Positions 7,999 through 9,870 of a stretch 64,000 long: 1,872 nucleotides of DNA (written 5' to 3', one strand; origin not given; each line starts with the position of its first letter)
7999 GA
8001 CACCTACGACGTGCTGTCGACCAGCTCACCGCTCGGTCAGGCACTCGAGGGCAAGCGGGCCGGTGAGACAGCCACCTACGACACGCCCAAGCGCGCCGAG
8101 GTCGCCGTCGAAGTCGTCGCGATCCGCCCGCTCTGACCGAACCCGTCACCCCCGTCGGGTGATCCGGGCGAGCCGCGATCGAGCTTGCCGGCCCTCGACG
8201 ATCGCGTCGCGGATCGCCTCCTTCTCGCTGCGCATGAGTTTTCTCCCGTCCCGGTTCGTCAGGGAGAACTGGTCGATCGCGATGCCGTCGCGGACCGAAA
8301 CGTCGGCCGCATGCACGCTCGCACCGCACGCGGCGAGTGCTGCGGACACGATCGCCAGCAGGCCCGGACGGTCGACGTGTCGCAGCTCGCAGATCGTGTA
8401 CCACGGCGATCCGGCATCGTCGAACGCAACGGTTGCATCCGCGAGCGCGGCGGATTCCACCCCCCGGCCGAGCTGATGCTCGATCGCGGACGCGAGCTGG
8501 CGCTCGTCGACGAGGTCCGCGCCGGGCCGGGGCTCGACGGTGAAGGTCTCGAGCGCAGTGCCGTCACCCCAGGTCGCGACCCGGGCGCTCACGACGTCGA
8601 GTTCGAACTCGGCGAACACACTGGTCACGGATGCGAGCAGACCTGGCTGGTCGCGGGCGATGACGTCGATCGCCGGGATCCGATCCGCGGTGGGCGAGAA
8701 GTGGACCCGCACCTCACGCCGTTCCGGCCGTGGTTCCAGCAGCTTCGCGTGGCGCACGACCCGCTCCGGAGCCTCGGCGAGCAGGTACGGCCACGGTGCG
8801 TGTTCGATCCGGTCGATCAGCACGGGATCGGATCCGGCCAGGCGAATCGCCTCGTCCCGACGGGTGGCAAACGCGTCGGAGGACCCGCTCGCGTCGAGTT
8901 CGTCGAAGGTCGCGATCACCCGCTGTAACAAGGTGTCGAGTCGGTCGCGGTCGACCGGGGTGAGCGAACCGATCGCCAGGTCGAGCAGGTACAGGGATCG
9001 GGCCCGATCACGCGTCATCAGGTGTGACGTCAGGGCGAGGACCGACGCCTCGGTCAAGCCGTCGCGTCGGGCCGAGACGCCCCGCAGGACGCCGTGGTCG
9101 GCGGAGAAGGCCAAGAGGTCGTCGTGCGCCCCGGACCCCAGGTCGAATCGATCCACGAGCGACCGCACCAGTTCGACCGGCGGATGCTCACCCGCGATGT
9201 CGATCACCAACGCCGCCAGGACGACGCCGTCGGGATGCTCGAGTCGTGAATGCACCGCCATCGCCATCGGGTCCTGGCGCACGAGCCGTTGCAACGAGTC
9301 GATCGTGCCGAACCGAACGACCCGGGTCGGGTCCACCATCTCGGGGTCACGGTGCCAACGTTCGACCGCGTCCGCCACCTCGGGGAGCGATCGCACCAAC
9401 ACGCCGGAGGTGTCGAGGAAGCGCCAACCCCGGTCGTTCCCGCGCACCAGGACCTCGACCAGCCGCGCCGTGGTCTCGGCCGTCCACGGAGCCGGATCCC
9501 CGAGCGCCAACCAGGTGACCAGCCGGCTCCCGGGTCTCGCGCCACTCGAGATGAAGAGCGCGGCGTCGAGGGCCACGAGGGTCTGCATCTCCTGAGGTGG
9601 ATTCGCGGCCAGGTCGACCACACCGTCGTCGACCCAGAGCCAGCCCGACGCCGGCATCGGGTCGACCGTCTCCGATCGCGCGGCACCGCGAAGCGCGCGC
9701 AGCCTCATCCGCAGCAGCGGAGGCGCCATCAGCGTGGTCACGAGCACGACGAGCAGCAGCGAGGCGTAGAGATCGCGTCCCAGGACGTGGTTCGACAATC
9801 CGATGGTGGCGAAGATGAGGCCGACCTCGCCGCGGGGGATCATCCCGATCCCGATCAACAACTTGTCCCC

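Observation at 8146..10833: Cation/proton antiporter fused to a GlnD-like nitrogen-sensor module (no nucleotidyltransferase domain)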

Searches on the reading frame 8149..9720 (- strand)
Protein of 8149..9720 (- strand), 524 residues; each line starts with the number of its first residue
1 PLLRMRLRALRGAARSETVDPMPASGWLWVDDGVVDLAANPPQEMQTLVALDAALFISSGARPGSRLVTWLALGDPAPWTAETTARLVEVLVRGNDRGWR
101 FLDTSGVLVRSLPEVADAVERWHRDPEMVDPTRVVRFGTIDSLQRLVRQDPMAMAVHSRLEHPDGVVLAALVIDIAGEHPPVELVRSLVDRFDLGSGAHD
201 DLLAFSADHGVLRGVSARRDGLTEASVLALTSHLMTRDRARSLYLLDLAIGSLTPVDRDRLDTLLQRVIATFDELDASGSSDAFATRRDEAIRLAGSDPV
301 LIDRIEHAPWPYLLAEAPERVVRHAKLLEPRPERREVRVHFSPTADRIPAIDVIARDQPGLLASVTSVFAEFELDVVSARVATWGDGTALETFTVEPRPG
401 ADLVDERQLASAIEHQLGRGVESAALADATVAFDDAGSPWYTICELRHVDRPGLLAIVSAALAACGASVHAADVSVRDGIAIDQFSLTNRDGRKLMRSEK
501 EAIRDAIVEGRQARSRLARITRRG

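Call 9: search_solved_structures(query=window:8149-9720:-, max_evalue=1, show_alignments=2)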
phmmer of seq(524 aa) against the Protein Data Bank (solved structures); distinct sequences matched with E-value up to 1: 2.
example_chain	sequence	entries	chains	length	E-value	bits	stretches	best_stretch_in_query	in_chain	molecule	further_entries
6lxg_A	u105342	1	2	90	0.0045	19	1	348-397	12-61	GTP pyrophosphokinase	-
8fr8_I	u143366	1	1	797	0.0054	18.8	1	325-397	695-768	GTP pyrophosphokinase RelA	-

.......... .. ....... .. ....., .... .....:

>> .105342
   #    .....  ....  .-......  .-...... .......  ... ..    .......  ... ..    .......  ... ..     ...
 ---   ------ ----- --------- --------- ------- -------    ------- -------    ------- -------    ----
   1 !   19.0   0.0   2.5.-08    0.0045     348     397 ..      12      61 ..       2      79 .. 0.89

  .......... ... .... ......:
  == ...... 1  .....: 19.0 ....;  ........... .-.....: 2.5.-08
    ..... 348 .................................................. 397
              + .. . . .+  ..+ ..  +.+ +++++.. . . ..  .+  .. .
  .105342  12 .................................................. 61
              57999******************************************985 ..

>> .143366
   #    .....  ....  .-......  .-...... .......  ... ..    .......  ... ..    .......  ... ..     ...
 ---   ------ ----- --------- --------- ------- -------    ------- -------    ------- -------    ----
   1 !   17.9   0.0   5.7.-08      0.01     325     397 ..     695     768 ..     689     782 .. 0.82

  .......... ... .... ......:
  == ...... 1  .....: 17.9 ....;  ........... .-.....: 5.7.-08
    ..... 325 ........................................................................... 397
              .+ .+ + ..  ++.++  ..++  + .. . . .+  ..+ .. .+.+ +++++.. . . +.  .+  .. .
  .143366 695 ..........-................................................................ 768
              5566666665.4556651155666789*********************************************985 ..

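Call 16: search_solved_structures(query=A1, max_evalue=1, show_alignments=1)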
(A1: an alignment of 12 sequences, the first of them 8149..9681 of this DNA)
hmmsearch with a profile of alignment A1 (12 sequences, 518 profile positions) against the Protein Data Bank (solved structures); distinct sequences matched with E-value up to 1: 5.
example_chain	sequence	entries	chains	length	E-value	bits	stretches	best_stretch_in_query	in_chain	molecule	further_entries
6lxg_A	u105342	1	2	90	1.8e-06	30.1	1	343-391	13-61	GTP pyrophosphokinase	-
8fr8_I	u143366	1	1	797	1e-05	27.6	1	338-391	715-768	GTP pyrophosphokinase RelA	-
6u9h_F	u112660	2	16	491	0.036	15.9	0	334-424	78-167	Acetolactate synthase small subunit 2, chloroplastic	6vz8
1zpv_A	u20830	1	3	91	0.2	13.4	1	341-381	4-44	ACT domain protein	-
2nyi_A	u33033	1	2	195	0.21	13.3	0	439-474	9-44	unknown protein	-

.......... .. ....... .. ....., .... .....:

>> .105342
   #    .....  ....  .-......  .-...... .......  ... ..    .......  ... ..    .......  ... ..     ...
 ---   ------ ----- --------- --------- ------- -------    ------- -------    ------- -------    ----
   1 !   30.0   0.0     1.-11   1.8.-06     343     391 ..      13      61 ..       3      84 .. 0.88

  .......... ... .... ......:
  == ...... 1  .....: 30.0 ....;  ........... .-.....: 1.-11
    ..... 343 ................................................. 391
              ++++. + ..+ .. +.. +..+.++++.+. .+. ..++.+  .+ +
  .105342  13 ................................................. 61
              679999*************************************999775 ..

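Call 22: find_related_loci(query=A1, collection=genome_contigs, flank=8000)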
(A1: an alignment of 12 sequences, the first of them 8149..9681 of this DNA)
Query A1 (511 aa) in genome_contigs; peptide patterns used: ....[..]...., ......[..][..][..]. (x = any residue, [..] = any of these).
190 stretches matched a pattern; 153 encode a relative of the query (tblastn E <= 1e-3); the best 80 are kept; 80 distinct loci.
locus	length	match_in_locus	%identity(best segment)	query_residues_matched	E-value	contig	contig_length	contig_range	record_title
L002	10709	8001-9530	81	1-510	0e+0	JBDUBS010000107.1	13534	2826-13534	MAG: Acidimicrobiia bacterium isolate cluster4_bin.29 NODE_10574_length_13534_cov_5.688553, whole genome shotgun sequenc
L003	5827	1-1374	79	53-510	0e+0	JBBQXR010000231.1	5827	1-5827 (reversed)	MAG: Acidimicrobiia bacterium isolate Co_metawrap_2124 Cmw_2124_k141_17773325_length_5827_cov_5.0000, whole genome shotg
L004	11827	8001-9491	71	1-497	0e+0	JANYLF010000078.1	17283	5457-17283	MAG: Acidimicrobiia bacterium isolate GL140_5_metabinner_93 GL140_5_k141_2261121, whole genome shotgun sequence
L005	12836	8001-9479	62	2-494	0e+0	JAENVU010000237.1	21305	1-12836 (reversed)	MAG: Acidimicrobiia bacterium isolate 3_4_m_bin14 c_000001290983, whole genome shotgun sequence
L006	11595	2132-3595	63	7-494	0e+0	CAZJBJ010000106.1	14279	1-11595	MAG TPA_asm: uncultured Bifidobacteriaceae bacterium isolate SRP150892_co2_122 genome assembly, contig: NODE_6162_length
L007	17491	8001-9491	61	1-496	0e+0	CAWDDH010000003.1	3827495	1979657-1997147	MAG: uncultured Acidimicrobiia bacterium isolate MFD05684.bin.2.64 genome assembly, contig: contig_15983, whole genome s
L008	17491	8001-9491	60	1-496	2e-178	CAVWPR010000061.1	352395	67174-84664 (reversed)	MAG: uncultured Acidimicrobiia bacterium isolate MFD05442.bin.2.295 genome assembly, contig: contig_8174, whole genome s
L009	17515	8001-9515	58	7-510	3e-168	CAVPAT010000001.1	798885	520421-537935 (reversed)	MAG: uncultured Acidimicrobiia bacterium isolate MFD09779.bin.2.249 genome assembly, contig: contig_14373, whole genome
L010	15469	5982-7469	65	2-497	0e+0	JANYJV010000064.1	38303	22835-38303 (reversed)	MAG: Acidimicrobiia bacterium isolate GL140_4_metabinner_23 GL140_4_k141_495103, whole genome shotgun sequence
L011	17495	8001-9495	63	1-497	2e-155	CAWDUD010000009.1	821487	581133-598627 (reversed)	MAG: uncultured Acidimicrobiia bacterium isolate MFD05442.bin.2.230 genome assembly, contig: contig_4992, whole genome s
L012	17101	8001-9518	61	4-509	0e+0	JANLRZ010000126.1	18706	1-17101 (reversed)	MAG: Acidimicrobiia bacterium isolate OTE_25_metabat_69 OTE_25_k141_680601, whole genome shotgun sequence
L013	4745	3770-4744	65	1-325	5e-136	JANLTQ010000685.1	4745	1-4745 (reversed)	MAG: Acidimicrobiia bacterium isolate OTE_25_metabat_154 OTE_25_k141_3466969, whole genome shotgun sequence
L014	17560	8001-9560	46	7-509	8e-124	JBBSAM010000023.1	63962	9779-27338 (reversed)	MAG: Acidimicrobiia bacterium isolate La6_maxbin2.368 La6_maxbin2.368_K_2478790_L_63962_cov_66.0208, whole genome shotgu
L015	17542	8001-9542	44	7-503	3e-122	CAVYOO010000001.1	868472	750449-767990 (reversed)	MAG: uncultured Acidimicrobiia bacterium isolate MFD05684.bin.2.27 genome assembly, contig: contig_37561, whole genome s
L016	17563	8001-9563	44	1-506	2e-122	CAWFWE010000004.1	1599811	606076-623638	MAG: uncultured Actinomycetes bacterium isolate MFD04944.bin.2.69 genome assembly, contig: contig_31775, whole genome sh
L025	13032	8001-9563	43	7-507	6e-113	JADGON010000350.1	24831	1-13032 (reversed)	MAG: Acidimicrobiia bacterium isolate Chersky_806 k127_10339443, whole genome shotgun sequence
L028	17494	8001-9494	45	10-505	1e-109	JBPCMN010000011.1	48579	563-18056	MAG: Acidimicrobiia bacterium isolate TH_ant_mag_105 S1Ck127_5643103_flag_1_multi_25.9948_len_48579, whole genome shotgu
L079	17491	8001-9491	39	7-501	3e-76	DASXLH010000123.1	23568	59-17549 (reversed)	MAG TPA_asm: Acidimicrobiales bacterium isolate SMAG_U5297 k141_2662563, whole genome shotgun sequence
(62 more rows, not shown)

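Call 29: predict_structure(alignment_id=A1)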
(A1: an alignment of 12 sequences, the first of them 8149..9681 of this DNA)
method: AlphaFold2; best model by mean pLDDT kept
length: 511 residues; sequences in the alignment: 12
mean_pLDDT: 87.1   pTM: 0.82
mean pLDDT of the five models: 87.1, 86.4, 85.9, 85.4, 82.3
residues with pLDDT >= 90: 276; 70-90: 200; 50-70: 26; < 50: 9
segments of 3 or more residues with pLDDT < 50: 508-511
pLDDT, mean of each block of 10 residues (from residue 1): 71 92 93 93 94 91 84 91 87 84 73 55 80 93 94 90 76 84 83 87 88 88 93 91 95 95 78 89 94 88 90 91 90 83 91 93 91 92 87 94 84 93 88 92 93 90 90 90 93 86 48 34
secondary structure, 60 per line:
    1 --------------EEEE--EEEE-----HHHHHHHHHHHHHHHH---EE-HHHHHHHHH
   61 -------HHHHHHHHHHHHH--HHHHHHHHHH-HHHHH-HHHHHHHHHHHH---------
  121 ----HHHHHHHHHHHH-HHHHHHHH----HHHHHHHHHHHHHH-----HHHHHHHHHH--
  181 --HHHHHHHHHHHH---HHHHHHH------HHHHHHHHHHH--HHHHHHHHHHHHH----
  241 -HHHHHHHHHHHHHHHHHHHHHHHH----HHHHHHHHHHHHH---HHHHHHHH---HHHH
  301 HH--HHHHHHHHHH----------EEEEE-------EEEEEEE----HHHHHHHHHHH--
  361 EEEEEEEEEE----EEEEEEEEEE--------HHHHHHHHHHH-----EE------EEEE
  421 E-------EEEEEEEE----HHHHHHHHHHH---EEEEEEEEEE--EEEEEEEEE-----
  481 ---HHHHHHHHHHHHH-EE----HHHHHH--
elements in order: E15-18 E21-24 H30-45 H52-60 H68-80 H83-92 H94-98 H100-111 H125-136 H138-145 H150-163 H169-178 H183-194 H198-204 H211-221 H224-236 H242-265 H270-282 H286-293 H297-302 H305-314 E325-329 E337-343 H348-358 E361-370 E375-384 H393-403 E417-421 E429-436 H441-451 E455-464 E467-475 H484-496 H504-509

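Call 32: fold_search(model_id=the predicted structure, library=pdb)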
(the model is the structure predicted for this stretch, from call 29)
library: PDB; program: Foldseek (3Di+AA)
matches with E <= 10: 477; with E <= 0.001: 14
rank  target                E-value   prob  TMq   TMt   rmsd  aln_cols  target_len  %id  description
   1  3wfp_B                1.4e-04  1.00  0.36  0.40   5.1       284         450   12  tRNA processing enzyme (apo form 2) (released 2014-01-01)
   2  3wfq_E                2.9e-04  1.00  0.34  0.39   5.2       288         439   15  tRNA processing enzyme complex 1 (released 2014-01-01)
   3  3wfr_F                3.5e-04  1.00  0.36  0.41   5.0       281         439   14  tRNA processing enzyme complex 2 (released 2014-01-01)
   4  3wfs_D                3.5e-04  1.00  0.36  0.40   5.1       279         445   15  tRNA processing enzyme complex 3 (released 2014-01-01)
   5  3wfr_E                3.6e-04  1.00  0.35  0.40   4.8       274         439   13  tRNA processing enzyme complex 2 (released 2014-01-01)
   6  3wfq_H                3.6e-04  1.00  0.35  0.40   4.8       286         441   14  tRNA processing enzyme complex 1 (released 2014-01-01)
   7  3wfp_E                4.0e-04  1.00  0.35  0.42   5.1       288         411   14  tRNA processing enzyme (apo form 2) (released 2014-01-01)
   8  3wfo_C                4.1e-04  1.00  0.34  0.40   5.2       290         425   16  tRNA processing enzyme (apo form 1) (released 2014-01-01)
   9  3wfp_A                4.9e-04  1.00  0.38  0.41   6.5       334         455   11  tRNA processing enzyme (apo form 2) (released 2014-01-01)
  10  3wfr_H                5.4e-04  1.00  0.41  0.44   5.4       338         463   12  tRNA processing enzyme complex 2 (released 2014-01-01)
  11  3wfp_C                5.6e-04  1.00  0.34  0.40   5.2       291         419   13  tRNA processing enzyme (apo form 2) (released 2014-01-01)
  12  3wfq_G                6.2e-04  1.00  0.34  0.38   5.3       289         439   14  tRNA processing enzyme complex 1 (released 2014-01-01)
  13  3wfr_G                6.7e-04  1.00  0.35  0.39   4.9       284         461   13  tRNA processing enzyme complex 2 (released 2014-01-01)
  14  3wfo_A                9.6e-04  1.00  0.34  0.40   5.2       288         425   14  tRNA processing enzyme (apo form 1) (released 2014-01-01)
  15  3wfs_C                1.0e-03  1.00  0.34  0.39   5.0       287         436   15  tRNA processing enzyme complex 3 (released 2014-01-01)
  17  3wfo_B                1.9e-03  1.00  0.35  0.40   4.9       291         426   13  tRNA processing enzyme (apo form 1) (released 2014-01-01)
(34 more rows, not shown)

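Call 46: search_protein_representatives(alignment_id=A1)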
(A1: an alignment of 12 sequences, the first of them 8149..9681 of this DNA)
Query: 12 sequences, 518 profile positions. Proteins with E-value up to 0.001 (for the whole library): 7379; up to 1e-10: 3976; up to 1e-30: 593. The best 150 are listed.
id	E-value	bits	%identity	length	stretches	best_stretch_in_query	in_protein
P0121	4.5e-191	652.4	-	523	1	10-513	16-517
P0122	6.8e-190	648.5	-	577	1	2-515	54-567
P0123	3.0e-181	619.9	-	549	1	4-509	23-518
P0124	4.6e-177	606.1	-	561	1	8-507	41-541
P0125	2.2e-167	574.2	-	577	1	8-514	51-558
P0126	5.6e-161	553.1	-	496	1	17-515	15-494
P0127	8.5e-159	545.9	-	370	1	40-399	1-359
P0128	4.4e-156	536.9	-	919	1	10-514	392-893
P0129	2.0e-155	534.8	-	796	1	6-510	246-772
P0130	6.5e-151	519.9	-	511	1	23-510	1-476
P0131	2.2e-149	514.9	-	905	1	7-517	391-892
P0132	8.6e-148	509.6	-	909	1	5-515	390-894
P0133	1.2e-147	509.2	-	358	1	174-515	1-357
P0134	1.2e-146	505.8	-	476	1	49-511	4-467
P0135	1.7e-145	502.0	-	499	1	11-507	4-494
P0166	3.1e-117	408.7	-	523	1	9-516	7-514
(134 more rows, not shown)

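Call 68: search_protein_families(library=pfam, proteins=[L028:1878-3122:+, L028:3156-3491:+, L028:3624-6128:+, L028:5974-6819:+, L028:6552-9578:+, L028:9620-11221:+], max_evalue=0.001)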
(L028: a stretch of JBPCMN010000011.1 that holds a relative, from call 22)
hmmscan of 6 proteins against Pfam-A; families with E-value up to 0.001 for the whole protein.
L028:1878-3122:+ (415 aa): 1 family
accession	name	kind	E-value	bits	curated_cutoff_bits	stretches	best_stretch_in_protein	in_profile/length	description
PF00909.26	Ammonium_transp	-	1.5e-118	396.4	23.2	1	11-410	1-399/399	Ammonium Transporter Family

L028:3156-3491:+ (112 aa): 1 family
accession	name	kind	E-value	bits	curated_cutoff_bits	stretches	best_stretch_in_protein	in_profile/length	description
PF00543.27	P-II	-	2.2e-30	105.4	25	1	1-106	1-102/102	Nitrogen regulatory protein P-II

L028:3624-6128:+ (835 aa): 3 families
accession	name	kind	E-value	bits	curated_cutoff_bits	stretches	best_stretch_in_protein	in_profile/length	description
PF08335.16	GlnD_UR_UTase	-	8.2e-19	68.5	21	1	157-290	5-137/141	GlnD PII-uridylyltransferase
PF01842.31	ACT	-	9.4e-15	54.5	27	2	758-808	1-53/66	ACT domain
PF01966.28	HD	-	7.9e-11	42.7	22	1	428-538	4-113/116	HD domain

L028:5974-6819:+ (282 aa): 1 family
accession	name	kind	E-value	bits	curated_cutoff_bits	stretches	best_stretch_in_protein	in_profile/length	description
PF00486.34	Trans_reg_C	-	2.8e-12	47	26.2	1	195-264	4-77/77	Transcriptional regulatory protein, C terminal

L028:6552-9578:+ (1009 aa): 4 families
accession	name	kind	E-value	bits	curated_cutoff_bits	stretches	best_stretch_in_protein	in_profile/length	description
PF00999.27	Na_H_Exchanger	-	7.8e-61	206.4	26.2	1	104-462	5-368/375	Sodium/hydrogen exchanger, transmembrane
PF01842.31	ACT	-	1.2e-13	51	27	2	905-967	2-63/66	ACT domain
PF13291.12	ACT_4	-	4.4e-05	24.5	27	0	905-941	8-46/80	ACT domain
PF22754.3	bHLH-TF_ACT-like_plant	-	5.9e-05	23.6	27.6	0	814-877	11-73/75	Plant bHLH transcription factor, ACT-like domain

L028:9620-11221:+ (534 aa): 1 family
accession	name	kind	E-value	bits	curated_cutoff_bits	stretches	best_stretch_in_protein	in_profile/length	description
PF00909.26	Ammonium_transp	-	4.7e-98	329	23.2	1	52-502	1-399/399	Ammonium Transporter Family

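Call 73: find_encoding_contigs(protein=P0166, flank=4000, max_places=3)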
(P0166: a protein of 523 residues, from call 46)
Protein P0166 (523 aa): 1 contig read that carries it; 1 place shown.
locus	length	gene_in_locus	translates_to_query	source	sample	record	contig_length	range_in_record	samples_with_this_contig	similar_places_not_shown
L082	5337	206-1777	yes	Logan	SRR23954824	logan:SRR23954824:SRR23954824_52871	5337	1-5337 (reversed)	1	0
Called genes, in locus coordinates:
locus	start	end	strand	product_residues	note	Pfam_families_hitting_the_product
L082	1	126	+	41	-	?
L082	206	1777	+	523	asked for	PF01842:ACT (faint)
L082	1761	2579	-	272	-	PF00588:SpoU_methylase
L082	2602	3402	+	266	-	-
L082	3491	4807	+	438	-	-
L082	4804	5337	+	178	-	?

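Call 78: search_protein_families(library=pfam, proteins=[L025:11248-12897:+, L025:5527-6237:+, L082:206-1774:+], max_evalue=0.001)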
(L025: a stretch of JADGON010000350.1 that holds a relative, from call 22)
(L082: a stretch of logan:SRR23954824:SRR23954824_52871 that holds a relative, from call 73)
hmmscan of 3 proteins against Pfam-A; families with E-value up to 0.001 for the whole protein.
L025:11248-12897:+ (550 aa): 1 family
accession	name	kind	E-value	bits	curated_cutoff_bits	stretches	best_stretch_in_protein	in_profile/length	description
PF02538.19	Hydantoinase_B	-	6.6e-190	632.4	26.8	1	46-550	1-519/519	Hydantoinase B/oxoprolinase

L025:5527-6237:+ (237 aa): 10 families
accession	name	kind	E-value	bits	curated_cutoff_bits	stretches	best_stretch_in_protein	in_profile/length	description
PF01614.24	IclR_C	-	1.3e-26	93.6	24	2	169-230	106-167/174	Bacterial transcriptional regulator IclR C-terminal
PF09339.16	HTH_IclR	-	1.2e-14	54.2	22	1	17-65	2-51/52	IclR helix-turn-helix domain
PF25213.1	HVO_A0261_N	-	5.9e-08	32.9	35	1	19-72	12-63/86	HVO_A0261 N-terminal domain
PF12802.13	MarR_2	-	4.5e-07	30.4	27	1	16-66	3-56/61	MarR family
PF13551.12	HTH_29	-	7.2e-05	23.2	28.1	1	21-63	2-43/64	Winged helix-turn helix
PF13404.12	HTH_AsnC-type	-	7.8e-05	22.8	27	1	22-51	7-36/42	AsnC-type helix-turn-helix domain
PF25212.1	HVO_A0114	-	0.00014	22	27.6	1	19-69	23-73/84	HVO_A0114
PF12840.13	HTH_20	-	0.00032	21.1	27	0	21-62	7-48/51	Helix-turn-helix domain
PF13412.12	HTH_24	-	0.00066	19.6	21.9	0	22-61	7-46/48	Winged helix-turn-helix DNA-binding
PF01047.28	MarR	-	0.00077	19.8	24.6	0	22-64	7-49/59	MarR family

L082:206-1774:+ (523 aa): 3 families
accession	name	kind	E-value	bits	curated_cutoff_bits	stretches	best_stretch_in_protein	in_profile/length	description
PF01842.31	ACT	-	5.6e-11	42.4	27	1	436-485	3-54/66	ACT domain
PF13291.12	ACT_4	-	6.3e-05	24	27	0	437-473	10-48/80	ACT domain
PF22754.3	bHLH-TF_ACT-like_plant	-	7.6e-05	23.3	27.6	0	334-406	2-72/75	Plant bHLH transcription factor, ACT-like domain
